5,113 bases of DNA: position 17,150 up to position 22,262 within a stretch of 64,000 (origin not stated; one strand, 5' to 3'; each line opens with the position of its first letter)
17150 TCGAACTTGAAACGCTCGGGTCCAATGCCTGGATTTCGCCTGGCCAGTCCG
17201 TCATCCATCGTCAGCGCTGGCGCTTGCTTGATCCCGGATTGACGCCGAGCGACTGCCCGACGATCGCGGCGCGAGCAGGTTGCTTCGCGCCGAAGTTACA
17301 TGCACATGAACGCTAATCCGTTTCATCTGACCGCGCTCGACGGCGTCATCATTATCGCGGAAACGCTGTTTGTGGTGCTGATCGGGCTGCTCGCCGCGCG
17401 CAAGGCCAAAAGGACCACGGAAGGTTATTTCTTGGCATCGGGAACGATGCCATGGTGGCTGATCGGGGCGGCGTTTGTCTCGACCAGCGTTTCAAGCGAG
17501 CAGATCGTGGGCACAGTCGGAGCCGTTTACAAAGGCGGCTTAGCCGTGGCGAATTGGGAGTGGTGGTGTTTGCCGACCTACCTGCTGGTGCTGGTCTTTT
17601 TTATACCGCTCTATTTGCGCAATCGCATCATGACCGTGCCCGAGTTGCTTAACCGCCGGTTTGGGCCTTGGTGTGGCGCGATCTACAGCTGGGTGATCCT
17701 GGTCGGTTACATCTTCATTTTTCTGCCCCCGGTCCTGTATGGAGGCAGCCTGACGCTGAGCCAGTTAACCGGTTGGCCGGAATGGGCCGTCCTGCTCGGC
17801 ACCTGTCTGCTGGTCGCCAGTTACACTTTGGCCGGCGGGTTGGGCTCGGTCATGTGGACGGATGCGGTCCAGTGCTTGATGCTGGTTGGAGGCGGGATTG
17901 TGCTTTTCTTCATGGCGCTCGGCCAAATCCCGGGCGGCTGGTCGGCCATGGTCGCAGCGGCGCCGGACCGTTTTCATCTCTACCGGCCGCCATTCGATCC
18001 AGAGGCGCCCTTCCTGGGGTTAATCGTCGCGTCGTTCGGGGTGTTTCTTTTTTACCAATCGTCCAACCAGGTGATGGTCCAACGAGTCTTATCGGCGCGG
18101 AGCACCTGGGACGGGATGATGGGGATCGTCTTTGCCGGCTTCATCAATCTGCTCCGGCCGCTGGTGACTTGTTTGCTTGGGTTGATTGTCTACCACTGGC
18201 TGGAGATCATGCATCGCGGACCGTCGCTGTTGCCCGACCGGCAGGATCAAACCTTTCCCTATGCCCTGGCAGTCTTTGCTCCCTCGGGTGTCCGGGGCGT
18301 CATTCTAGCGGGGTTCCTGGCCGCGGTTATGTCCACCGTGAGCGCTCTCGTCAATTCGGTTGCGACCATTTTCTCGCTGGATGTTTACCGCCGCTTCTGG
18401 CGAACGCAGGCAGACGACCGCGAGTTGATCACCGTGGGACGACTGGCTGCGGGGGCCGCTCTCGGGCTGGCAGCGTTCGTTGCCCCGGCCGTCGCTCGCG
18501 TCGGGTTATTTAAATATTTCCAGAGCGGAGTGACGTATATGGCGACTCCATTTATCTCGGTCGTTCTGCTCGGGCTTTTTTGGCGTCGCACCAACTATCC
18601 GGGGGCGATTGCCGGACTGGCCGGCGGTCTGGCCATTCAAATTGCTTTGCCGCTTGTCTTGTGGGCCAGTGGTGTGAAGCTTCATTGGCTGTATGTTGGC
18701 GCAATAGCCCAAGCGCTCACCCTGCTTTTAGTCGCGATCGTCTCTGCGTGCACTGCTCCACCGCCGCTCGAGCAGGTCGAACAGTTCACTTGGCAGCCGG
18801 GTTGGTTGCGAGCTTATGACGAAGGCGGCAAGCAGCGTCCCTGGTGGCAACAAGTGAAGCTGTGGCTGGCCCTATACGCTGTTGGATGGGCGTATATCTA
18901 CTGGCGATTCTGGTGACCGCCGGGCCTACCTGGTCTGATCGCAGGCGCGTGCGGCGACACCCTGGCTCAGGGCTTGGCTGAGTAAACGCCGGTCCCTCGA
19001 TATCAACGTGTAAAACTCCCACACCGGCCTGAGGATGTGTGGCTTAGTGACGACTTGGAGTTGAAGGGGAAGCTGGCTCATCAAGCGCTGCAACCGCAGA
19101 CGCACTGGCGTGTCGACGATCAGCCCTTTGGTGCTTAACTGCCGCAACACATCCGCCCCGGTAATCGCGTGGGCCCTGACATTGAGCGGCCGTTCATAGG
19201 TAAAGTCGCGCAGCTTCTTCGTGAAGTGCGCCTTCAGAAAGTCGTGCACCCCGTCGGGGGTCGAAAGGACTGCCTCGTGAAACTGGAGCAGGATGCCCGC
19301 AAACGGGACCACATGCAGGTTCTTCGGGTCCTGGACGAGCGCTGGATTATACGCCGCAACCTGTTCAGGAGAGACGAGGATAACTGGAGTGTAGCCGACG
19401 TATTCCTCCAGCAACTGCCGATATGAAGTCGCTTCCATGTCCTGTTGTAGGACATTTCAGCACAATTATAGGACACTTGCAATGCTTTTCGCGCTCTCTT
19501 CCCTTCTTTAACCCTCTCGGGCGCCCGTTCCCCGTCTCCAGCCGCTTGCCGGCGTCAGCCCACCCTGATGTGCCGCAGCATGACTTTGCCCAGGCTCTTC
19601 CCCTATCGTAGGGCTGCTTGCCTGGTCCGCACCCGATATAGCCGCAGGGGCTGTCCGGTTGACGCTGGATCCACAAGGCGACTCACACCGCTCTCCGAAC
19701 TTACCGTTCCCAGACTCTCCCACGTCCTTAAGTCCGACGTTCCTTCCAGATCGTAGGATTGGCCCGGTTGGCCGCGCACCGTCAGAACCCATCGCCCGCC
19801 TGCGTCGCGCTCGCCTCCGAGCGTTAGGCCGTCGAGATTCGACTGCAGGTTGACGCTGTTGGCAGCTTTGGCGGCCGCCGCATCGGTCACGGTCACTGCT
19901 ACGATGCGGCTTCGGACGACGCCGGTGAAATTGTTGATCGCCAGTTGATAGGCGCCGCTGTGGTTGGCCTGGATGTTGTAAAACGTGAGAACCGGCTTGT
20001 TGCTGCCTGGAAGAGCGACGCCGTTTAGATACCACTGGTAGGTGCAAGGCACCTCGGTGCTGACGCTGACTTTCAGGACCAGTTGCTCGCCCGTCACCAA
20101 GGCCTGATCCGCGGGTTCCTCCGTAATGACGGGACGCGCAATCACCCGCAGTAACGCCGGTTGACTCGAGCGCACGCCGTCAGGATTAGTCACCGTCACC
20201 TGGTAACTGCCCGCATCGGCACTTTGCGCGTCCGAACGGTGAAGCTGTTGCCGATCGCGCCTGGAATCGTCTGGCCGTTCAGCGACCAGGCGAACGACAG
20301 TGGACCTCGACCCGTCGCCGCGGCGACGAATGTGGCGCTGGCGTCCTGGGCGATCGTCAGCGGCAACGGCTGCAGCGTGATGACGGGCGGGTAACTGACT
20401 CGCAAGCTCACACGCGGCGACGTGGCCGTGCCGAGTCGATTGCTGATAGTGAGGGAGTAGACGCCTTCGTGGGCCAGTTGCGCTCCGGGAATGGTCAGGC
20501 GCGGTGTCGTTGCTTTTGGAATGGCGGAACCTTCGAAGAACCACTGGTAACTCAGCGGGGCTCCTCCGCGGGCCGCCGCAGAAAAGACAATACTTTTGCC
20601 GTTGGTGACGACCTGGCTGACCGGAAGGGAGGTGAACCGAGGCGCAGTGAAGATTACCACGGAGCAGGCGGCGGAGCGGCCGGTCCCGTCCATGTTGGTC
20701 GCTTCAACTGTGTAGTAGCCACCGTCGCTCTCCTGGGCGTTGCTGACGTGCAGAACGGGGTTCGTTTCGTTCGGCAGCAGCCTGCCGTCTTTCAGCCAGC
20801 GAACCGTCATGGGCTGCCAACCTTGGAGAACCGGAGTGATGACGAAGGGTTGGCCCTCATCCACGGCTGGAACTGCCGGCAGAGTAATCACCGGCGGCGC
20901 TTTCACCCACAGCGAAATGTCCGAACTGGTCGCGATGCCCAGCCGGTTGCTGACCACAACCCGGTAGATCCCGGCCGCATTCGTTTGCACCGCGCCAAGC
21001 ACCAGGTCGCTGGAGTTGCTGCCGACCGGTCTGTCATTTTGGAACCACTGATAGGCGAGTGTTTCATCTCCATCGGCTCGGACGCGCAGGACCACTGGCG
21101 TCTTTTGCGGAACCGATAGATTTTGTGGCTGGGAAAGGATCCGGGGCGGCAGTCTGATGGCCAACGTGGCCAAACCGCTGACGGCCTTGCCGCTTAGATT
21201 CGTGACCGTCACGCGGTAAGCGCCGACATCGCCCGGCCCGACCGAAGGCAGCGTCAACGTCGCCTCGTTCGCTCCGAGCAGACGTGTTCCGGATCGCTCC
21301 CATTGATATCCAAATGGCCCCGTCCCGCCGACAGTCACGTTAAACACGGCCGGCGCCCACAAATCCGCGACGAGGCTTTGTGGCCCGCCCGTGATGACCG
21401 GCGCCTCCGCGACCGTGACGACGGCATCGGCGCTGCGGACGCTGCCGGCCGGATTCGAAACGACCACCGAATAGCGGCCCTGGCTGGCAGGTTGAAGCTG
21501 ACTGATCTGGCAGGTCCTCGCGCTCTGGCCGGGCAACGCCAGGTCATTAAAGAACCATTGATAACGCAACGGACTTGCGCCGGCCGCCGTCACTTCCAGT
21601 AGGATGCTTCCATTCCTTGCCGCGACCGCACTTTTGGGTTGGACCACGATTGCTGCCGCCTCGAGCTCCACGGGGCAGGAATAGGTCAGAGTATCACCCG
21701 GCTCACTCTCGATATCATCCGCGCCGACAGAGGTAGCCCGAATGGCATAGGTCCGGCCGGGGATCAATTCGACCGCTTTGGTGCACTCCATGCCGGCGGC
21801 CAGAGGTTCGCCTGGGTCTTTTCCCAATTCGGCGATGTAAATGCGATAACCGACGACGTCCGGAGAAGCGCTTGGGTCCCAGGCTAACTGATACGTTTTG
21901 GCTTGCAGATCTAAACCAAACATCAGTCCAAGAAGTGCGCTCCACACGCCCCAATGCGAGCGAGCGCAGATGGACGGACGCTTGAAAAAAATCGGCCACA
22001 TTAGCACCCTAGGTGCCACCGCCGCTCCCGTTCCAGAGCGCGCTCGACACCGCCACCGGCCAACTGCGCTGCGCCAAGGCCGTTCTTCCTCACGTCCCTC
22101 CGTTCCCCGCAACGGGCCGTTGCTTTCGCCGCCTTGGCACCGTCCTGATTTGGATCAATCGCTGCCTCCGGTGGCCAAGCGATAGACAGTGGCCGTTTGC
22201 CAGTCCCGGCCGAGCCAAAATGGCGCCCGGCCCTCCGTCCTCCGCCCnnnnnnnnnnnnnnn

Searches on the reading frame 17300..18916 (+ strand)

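Call 90: search_protein_families(library=pfam, proteins=[window:17300-18916:+], max_evalue=0.00001)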
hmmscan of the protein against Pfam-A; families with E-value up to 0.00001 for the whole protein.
window:17300-18916:+ (538 aa): 1 family
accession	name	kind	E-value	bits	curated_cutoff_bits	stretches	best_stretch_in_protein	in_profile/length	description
PF00474.23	SSF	-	1.2e-57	196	22.8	1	43-443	1-406/406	Sodium:solute symporter family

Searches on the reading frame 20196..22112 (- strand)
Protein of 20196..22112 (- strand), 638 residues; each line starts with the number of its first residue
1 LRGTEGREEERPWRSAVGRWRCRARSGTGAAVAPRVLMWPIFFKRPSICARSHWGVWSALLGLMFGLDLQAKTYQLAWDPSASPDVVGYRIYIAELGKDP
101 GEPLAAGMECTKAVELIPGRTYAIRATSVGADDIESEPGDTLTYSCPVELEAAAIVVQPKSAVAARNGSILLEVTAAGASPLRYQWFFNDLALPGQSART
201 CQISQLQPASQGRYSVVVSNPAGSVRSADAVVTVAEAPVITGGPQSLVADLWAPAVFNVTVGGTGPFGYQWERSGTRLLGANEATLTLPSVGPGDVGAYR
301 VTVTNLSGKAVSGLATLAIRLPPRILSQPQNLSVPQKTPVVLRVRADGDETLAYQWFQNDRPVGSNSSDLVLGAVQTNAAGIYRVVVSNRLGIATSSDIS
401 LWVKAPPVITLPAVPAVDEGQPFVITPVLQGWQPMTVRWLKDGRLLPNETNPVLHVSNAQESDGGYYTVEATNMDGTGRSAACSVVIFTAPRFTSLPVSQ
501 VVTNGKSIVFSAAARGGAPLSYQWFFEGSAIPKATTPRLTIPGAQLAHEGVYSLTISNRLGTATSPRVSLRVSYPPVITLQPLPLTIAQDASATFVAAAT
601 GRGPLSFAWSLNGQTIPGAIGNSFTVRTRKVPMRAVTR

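Call 3: search_protein_families(library=pfam, proteins=[window:20196-22112:-], max_evalue=1)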
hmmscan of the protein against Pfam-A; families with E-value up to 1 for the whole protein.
window:20196-22112:- (638 aa): 14 families
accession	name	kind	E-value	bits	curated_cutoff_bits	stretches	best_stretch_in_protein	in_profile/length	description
PF13927.12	Ig_3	-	2.1e-51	172.8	30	6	406-473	1-78/78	Immunoglobulin domain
PF07679.22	I-set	-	6.2e-40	135.6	23.7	6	491-565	1-84/90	Immunoglobulin I-set domain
PF13895.12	Ig_2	-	1.2e-27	96.3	27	4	407-486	2-78/79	Immunoglobulin domain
PF06832.18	BiPBP_C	-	2.2e-12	47.1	26.8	2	172-227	35-87/90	Penicillin-Binding Protein C-terminus Family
PF00047.31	ig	-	4.5e-10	40.1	21.8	0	450-475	49-74/81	Immunoglobulin domain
PF07686.23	V-set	-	1.1e-07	32.5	26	1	446-474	67-94/109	Immunoglobulin V-set domain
PF00801.26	PKD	-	2.2e-05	24.8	23.5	1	156-226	3-73/80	PKD domain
PF11465.14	Receptor_2B4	-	0.00028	21.5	21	1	453-488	72-107/108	Natural killer cell receptor 2B4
PF20418.3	Herpes_gE_N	-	0.0054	17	24.5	0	447-487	86-126/129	Alphaherpesvirus glycoprotein E N-terminal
PF00041.27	fn3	-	0.0086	16.7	25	1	68-130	10-70/84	Fibronectin type III domain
PF16706.11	Izumo-Ig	-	0.025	14.9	26.7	1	274-306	39-71/88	Izumo-like Immunoglobulin domain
PF13573.12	SprB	-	0.14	12.2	28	0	261-275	22-36/37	SprB repeat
PF24946.1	Fn3_Dep-1_4th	-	0.17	12.4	27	1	107-130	64-87/100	Dep-1 fourth Fn3-like domain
PF07654.21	C1-set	-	0.26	12.1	21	0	419-485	12-81/86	Immunoglobulin C1-set domain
